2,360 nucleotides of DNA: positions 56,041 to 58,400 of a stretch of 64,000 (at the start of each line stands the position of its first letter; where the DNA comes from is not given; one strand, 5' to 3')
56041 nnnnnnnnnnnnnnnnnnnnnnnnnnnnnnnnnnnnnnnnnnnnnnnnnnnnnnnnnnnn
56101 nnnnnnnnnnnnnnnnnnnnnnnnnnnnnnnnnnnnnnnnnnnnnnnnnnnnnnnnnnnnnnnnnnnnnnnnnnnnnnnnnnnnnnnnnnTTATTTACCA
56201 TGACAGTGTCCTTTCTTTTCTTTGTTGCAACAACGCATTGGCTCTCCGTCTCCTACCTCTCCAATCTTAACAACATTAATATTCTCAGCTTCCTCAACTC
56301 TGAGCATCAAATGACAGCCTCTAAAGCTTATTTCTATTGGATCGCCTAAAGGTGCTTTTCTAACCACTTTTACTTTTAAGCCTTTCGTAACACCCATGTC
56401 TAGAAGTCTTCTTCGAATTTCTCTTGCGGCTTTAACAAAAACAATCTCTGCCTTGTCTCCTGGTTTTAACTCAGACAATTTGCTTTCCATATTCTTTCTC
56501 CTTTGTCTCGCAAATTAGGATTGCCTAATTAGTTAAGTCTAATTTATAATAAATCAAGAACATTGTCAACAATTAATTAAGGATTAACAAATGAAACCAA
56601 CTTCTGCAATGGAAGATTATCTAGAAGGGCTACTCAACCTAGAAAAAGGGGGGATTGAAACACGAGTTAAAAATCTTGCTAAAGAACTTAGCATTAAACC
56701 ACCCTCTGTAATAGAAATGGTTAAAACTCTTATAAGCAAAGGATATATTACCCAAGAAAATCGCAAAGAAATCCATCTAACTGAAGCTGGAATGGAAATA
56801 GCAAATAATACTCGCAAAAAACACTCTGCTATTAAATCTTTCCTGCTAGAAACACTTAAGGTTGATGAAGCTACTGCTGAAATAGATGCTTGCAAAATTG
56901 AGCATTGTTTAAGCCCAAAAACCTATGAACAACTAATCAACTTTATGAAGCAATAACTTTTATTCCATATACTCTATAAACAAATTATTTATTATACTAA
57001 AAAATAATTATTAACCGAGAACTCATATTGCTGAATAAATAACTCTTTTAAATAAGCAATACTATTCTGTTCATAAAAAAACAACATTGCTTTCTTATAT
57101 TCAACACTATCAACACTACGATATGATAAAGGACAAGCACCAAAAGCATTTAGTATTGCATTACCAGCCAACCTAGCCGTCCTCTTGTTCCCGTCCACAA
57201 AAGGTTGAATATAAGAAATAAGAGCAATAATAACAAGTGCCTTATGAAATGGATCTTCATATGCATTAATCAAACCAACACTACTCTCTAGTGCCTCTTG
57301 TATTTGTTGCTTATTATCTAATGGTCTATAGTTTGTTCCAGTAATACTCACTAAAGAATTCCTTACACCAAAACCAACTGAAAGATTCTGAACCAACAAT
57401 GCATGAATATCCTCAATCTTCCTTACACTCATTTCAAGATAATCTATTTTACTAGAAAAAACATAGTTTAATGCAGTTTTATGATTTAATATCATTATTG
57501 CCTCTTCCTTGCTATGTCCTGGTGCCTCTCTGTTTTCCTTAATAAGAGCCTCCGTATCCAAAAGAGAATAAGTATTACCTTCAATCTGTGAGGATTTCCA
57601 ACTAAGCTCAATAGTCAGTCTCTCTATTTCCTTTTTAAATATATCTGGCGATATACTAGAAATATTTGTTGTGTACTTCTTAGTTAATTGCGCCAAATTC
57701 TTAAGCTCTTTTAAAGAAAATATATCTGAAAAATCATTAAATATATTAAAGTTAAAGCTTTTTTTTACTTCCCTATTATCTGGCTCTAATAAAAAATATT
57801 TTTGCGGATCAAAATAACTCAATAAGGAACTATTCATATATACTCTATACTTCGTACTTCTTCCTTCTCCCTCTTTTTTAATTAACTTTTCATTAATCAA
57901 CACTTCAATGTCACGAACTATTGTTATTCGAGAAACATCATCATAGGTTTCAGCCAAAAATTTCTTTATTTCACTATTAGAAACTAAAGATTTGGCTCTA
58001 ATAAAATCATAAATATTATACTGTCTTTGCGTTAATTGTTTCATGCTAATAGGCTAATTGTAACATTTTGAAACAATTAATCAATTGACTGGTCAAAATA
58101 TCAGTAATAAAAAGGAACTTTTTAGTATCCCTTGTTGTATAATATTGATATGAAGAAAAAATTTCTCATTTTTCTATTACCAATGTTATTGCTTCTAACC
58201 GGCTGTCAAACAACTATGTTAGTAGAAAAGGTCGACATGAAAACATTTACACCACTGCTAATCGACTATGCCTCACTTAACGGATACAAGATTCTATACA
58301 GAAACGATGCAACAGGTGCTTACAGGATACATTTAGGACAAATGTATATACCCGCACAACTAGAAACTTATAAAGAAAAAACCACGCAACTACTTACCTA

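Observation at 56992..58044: Fic-domain protein with catalytic His replaced by Gln (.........)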

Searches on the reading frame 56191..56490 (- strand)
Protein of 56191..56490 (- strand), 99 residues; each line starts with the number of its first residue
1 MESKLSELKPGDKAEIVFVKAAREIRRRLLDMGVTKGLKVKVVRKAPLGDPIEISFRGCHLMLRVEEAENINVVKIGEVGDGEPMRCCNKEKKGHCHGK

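Call 79: search_protein_families(library=pfam, proteins=[window:56191-56490:-], max_evalue=0.01)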
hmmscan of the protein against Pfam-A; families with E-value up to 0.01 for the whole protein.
window:56191-56490:- (99 aa): 1 family
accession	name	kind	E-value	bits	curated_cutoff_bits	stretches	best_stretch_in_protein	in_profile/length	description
PF04023.20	FeoA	-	4.8e-22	78.3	23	1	4-74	2-73/74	FeoA domain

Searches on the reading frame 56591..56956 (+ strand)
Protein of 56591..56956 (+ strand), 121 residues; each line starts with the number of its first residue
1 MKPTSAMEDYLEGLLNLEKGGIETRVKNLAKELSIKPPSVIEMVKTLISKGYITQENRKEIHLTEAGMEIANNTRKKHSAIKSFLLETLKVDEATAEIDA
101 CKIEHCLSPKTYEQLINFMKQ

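Call 79: search_protein_families(library=pfam, proteins=[window:56591-56956:+], max_evalue=0.01)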
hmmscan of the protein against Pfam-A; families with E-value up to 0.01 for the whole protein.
window:56591-56956:+ (121 aa): 12 families
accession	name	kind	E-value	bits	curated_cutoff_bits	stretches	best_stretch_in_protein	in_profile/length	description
PF02742.21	Fe_dep_repr_C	-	1.3e-14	54.4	27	1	64-120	1-57/70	Iron dependent repressor, metal binding and dimerisation domain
PF01325.25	Fe_dep_repress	-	1.9e-11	44.4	26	1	4-59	3-58/60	Iron dependent repressor, N-terminal DNA binding domain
PF24409.1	wHTH-PRTase_assc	-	3.7e-06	27.3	27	1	15-79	4-63/83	wHTH-PRTase associated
PF01047.28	MarR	-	0.00027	21.2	24.6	1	24-56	18-50/59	MarR family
PF09339.16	HTH_IclR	-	0.0015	18.7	22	1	24-56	19-51/52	IclR helix-turn-helix domain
PF13412.12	HTH_24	-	0.0016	18.4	21.9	1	27-54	21-48/48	Winged helix-turn-helix DNA-binding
PF13730.12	HTH_36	-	0.0024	18.1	25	1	26-53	28-55/55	Helix-turn-helix domain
PF21984.2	DnaD_N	-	0.0052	17.4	27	0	26-60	38-72/101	DnaD N-terminal domain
PF10007.15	DUF2250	-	0.0076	16.8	24.4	0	26-79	25-78/93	Uncharacterized protein conserved in archaea (DUF2250)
PF14947.12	HTH_45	-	0.0083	16.6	25.5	0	42-78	38-73/77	Winged helix-turn-helix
PF04182.18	B-block_TFIIIC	-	0.0086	16.6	22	0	27-72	22-54/73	B-block binding subunit of TFIIIC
PF04760.21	IF2_N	-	0.0097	16.1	25.3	0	24-42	4-22/53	Translation initiation factor IF-2, N-terminal region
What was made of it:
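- Checked: A DtxR-type gene (Fe_dep_repress + Fe_dep_repr_C) at 56591-56956 is convergent (call 79).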

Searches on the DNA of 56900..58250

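Call 59: search_rna_families(source=window, start=56900, end=58250, threshold=evalue, max_evalue=1)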
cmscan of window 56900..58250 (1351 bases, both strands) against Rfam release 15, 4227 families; matches with E-value up to 1: 4.
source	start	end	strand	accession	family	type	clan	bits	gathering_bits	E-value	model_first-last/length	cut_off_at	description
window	57048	57101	-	RF04352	Plastid-psbA-4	Cis-reg;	CL00153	26.1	56.8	0.07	1-61/61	no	Plastid-psbA-4 3UTR RNA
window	57045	57099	-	RF03474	mir-4766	Gene; miRNA;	-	20.7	72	0.51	1-56/56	no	mir-4766 microRNA precursor family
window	57335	57384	+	RF01319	CRISPR-DR6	Gene; CRISPR;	-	20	39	0.4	1-30/30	no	CRISPR RNA direct repeat element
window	57206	57265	-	RF01209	snR76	Gene; snRNA; snoRNA; CD-box;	CL00071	18.5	55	0.89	1-101/101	no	Small nucleolar RNA snR76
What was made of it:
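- Rfam finds nothing there (call 59).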
